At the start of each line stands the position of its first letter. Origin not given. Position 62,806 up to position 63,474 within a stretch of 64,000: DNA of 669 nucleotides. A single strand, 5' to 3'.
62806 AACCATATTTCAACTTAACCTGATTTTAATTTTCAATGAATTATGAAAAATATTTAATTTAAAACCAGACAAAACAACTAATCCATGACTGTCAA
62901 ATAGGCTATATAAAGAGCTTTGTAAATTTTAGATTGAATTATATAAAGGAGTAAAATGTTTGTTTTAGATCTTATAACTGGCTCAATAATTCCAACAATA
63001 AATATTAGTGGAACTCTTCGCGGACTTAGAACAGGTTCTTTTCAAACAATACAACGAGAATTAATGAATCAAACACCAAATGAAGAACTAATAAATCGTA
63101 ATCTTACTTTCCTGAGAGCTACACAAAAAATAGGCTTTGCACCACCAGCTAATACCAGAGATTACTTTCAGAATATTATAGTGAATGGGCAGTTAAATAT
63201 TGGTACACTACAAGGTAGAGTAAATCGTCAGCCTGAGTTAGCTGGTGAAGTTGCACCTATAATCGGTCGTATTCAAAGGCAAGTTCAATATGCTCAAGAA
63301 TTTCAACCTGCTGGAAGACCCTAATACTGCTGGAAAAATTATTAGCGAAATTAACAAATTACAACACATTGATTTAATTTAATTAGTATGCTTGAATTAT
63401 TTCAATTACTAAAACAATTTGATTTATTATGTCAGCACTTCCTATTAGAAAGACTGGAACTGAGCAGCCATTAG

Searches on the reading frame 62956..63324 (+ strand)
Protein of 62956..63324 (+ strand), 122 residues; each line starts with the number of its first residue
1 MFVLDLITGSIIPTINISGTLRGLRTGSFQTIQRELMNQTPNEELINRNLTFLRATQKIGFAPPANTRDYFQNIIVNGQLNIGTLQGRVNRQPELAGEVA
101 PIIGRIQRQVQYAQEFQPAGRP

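Call 54: find_encoding_contigs(protein=window:62956-63324:+, flank=10000, max_places=4)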
Protein window:62956-63324:+ (122 aa): 8 contigs read that carry it; 3 places shown.
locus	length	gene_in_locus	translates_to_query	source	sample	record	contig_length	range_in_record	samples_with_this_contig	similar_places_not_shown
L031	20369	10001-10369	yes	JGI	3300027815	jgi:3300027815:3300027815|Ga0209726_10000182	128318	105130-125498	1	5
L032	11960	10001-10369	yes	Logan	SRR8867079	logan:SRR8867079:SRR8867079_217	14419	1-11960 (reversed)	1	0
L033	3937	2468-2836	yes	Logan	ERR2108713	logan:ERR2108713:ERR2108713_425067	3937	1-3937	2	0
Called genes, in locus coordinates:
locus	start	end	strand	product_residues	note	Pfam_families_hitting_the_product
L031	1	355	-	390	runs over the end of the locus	PF14306:PUA_2, PF01747:ATP-sulfurylase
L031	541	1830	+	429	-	PF02470:MlaD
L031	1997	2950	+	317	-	PF00140:Sigma70_r1_2, PF04542:Sigma70_r2, PF04539:Sigma70_r3, PF04545:Sigma70_r4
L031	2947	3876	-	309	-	PF02558:ApbA, PF08546:ApbA_C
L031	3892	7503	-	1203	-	-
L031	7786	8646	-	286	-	PF02547:Queuosine_synth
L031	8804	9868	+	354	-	PF00535:Glycos_transf_2, PF13641:Glyco_tranf_2_3 (weak), PF10111:Glyco_tranf_2_2 (weak)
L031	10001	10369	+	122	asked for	-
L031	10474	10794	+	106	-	-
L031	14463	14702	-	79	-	-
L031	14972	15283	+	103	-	-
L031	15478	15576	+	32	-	-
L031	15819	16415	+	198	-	-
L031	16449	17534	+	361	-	PF04055:Radical_SAM, PF19288:CofH_C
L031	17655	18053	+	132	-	-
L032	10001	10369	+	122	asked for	-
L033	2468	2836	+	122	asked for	-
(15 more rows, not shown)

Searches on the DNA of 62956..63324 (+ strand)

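Call 56: search_rna_families(source=L031, start=10300, end=20369, threshold=gathering)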
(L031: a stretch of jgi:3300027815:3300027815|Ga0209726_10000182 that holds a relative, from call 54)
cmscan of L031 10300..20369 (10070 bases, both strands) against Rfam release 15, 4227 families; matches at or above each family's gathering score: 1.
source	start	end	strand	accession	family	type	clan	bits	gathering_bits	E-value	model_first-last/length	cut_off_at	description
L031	11416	14380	+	RF02541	LSU_rRNA_bacteria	Gene; rRNA;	CL00112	2816.3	50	0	1-2925/2925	no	Bacterial large subunit ribosomal RNA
